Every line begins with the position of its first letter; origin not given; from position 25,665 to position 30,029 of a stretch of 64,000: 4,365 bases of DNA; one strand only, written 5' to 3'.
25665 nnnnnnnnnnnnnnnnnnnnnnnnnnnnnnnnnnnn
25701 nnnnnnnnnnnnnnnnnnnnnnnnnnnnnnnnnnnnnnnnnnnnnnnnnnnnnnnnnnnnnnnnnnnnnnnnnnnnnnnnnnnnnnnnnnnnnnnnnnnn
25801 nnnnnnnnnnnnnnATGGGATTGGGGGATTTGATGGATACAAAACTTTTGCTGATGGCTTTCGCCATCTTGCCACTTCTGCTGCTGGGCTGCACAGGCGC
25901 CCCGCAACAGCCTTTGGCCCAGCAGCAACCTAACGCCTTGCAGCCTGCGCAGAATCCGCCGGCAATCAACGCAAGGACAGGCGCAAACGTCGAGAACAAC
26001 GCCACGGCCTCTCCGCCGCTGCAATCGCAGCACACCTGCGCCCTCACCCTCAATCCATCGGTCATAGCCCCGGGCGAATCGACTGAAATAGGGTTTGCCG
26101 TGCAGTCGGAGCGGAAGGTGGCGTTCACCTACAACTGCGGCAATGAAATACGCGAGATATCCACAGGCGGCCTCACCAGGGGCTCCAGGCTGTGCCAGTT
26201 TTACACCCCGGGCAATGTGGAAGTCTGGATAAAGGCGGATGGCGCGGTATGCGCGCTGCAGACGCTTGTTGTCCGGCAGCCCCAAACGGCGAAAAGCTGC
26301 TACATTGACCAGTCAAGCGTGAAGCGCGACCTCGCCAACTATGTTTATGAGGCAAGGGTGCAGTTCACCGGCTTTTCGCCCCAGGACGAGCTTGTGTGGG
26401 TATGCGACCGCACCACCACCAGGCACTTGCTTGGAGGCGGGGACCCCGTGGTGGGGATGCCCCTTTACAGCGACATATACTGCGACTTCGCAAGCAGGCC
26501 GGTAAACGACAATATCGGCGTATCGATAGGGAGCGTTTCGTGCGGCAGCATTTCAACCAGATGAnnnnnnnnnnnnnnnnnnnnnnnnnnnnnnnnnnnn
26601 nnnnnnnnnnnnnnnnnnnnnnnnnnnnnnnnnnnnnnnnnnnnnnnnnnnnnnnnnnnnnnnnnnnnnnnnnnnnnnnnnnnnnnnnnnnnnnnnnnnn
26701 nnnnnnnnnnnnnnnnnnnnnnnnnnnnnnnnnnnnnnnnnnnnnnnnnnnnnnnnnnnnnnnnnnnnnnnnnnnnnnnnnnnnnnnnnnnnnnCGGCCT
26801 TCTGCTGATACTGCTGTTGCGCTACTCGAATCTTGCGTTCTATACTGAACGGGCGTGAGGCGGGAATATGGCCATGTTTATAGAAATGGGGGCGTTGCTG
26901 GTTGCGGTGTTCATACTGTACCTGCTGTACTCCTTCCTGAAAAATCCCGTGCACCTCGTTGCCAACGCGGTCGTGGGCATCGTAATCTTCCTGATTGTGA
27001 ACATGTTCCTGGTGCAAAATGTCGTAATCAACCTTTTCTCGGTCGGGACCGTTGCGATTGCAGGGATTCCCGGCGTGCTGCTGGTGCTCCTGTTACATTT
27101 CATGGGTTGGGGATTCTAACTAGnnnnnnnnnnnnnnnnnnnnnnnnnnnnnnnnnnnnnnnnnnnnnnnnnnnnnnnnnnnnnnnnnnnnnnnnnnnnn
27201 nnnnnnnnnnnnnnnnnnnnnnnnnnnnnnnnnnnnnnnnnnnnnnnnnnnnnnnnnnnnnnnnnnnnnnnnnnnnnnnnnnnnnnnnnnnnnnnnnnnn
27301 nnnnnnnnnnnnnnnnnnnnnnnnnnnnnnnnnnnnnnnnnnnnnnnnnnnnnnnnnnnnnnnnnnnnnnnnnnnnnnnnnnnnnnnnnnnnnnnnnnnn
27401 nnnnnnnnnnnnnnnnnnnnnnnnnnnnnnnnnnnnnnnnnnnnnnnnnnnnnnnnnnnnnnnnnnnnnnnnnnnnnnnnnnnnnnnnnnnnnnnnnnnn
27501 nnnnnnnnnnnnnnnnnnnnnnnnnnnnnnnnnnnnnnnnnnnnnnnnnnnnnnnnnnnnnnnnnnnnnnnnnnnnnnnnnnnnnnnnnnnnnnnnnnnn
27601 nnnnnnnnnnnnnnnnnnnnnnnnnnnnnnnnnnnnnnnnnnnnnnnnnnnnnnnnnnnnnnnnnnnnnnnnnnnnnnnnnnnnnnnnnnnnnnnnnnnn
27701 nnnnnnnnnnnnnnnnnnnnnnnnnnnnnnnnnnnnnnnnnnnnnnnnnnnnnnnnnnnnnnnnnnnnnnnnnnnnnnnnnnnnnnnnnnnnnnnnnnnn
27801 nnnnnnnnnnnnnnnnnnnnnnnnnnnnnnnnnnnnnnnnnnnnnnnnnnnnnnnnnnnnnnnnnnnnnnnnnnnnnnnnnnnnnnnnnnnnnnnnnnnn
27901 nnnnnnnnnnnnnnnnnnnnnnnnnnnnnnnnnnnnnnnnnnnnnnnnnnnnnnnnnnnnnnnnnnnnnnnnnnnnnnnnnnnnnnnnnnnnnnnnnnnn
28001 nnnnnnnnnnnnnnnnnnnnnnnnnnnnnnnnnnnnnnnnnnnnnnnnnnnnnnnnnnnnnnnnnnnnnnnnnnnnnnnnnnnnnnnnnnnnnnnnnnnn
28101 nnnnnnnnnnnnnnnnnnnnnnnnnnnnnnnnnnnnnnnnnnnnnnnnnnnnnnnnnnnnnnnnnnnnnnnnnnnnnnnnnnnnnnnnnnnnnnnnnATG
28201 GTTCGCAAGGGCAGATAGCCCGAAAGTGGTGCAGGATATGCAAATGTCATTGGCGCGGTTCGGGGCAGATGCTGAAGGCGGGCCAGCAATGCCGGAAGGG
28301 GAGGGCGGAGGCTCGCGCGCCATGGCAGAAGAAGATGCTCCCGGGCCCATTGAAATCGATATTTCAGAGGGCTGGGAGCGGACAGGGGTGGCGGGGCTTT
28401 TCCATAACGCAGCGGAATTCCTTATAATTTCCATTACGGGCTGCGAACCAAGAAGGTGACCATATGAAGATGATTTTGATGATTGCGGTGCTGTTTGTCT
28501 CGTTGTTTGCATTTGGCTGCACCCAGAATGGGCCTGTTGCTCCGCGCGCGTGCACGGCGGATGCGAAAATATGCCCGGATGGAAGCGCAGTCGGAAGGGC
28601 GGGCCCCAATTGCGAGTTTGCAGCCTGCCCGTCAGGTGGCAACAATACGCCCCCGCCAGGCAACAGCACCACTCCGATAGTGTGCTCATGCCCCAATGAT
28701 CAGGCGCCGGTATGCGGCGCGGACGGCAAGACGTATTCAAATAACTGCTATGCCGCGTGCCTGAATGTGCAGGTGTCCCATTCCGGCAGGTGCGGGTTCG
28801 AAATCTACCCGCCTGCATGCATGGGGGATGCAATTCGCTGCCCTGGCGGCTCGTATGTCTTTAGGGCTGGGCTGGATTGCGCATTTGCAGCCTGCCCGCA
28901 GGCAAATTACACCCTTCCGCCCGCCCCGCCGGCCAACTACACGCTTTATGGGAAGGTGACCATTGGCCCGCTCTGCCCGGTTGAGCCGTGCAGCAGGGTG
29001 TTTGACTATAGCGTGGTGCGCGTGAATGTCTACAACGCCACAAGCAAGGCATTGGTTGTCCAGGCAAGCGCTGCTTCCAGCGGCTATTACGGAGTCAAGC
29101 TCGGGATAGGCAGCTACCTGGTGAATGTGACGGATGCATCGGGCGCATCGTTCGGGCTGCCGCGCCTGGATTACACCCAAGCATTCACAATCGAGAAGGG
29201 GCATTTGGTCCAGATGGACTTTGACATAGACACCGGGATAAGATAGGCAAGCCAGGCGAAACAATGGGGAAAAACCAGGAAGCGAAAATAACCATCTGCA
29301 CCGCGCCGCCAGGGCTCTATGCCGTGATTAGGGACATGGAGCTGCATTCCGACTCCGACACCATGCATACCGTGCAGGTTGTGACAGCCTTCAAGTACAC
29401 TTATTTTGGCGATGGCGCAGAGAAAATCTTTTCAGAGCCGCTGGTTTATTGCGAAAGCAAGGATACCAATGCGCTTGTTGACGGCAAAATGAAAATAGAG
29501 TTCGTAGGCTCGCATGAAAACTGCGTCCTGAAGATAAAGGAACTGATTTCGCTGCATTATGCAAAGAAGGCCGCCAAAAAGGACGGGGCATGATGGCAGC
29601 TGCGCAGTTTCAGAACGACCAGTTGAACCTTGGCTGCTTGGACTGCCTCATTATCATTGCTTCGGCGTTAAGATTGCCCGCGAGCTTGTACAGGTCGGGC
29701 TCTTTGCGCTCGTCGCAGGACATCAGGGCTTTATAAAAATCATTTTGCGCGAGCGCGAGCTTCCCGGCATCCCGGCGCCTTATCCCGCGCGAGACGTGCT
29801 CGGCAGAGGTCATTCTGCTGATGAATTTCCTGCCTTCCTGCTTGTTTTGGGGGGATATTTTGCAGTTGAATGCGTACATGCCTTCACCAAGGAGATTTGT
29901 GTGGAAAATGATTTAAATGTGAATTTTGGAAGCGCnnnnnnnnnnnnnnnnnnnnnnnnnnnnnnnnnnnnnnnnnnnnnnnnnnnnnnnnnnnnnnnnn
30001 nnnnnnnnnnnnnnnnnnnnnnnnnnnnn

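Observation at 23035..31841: Accessory block lacking housekeeping genes: small FtsK/HerA ATPase, wHTH protein, AT-rich control region, surface-protein cluster and an unknown helical module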

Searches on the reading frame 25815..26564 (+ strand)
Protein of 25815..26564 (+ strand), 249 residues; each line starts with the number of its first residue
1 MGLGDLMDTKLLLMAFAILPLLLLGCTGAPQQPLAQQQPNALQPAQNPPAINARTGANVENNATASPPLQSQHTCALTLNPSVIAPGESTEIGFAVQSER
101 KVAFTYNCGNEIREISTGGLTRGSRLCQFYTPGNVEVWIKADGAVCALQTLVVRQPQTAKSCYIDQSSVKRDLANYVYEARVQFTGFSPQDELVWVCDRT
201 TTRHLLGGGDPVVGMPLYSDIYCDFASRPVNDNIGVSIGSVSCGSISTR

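Call 3: search_protein_families(library=pfam, max_evalue=0.1, proteins=[window:25815-26564:+])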
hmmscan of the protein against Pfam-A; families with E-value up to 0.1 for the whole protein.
window:25815-26564:+ (249 aa): 0 families

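Call 5: search_protein_families(library=phrogs, max_evalue=0.01, proteins=[window:25815-26564:+])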
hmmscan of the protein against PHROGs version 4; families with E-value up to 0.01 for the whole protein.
window:25815-26564:+ (249 aa): 0 families

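Call 6: search_protein_families(library=ncbifam, max_evalue=0.01, proteins=[window:25815-26564:+])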
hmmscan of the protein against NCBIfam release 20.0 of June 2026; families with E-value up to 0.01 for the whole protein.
window:25815-26564:+ (249 aa): 0 families

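Call 66: search_protein_families(library=padloc, max_evalue=0.01, proteins=[window:25815-26564:+])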
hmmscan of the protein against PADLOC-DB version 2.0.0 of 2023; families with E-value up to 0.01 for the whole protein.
window:25815-26564:+ (249 aa): 0 families

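Call 98: search_solved_structures(query=window:25815-26564:+, max_evalue=1)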
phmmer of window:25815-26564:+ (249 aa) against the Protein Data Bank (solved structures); distinct sequences matched with E-value up to 1: 0.

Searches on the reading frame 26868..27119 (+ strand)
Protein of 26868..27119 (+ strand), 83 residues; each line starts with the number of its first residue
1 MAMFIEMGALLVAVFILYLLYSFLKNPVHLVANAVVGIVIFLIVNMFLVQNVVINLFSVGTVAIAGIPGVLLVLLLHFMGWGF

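Call 6: search_protein_families(library=ncbifam, max_evalue=0.01, proteins=[window:26868-27119:+])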
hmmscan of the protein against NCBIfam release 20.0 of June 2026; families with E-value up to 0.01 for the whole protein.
window:26868-27119:+ (83 aa): 1 family
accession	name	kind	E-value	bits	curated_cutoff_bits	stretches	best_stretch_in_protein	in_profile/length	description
TIGR02862.1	spore_BofA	subfamily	0.0011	19.2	53.35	1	7-78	7-81/83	pro-sigmaK processing inhibitor BofA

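Call 67: search_protein_families(library=pfam, max_evalue=0.01, proteins=[window:26868-27119:+])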
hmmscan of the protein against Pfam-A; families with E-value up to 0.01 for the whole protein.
window:26868-27119:+ (83 aa): 1 family
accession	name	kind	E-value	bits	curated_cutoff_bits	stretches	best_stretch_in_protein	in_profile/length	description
PF07441.16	BofA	-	2.3e-09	37.7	26.1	1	9-78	2-74/75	SigmaK-factor processing regulatory protein BofA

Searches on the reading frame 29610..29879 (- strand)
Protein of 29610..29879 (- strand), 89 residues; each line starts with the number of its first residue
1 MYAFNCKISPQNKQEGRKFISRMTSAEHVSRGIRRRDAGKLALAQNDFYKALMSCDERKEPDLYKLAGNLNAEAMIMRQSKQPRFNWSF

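Call 6: search_protein_families(library=ncbifam, max_evalue=0.01, proteins=[window:29610-29879:-])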
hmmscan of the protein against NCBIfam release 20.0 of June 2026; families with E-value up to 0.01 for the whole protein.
window:29610-29879:- (89 aa): 0 families

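Call 66: search_protein_families(library=padloc, max_evalue=0.01, proteins=[window:29610-29879:-])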
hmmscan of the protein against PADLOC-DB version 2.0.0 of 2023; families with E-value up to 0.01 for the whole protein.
window:29610-29879:- (89 aa): 0 families

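Call 67: search_protein_families(library=pfam, max_evalue=0.01, proteins=[window:29610-29879:-])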
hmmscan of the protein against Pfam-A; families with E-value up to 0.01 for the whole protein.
window:29610-29879:- (89 aa): 0 families
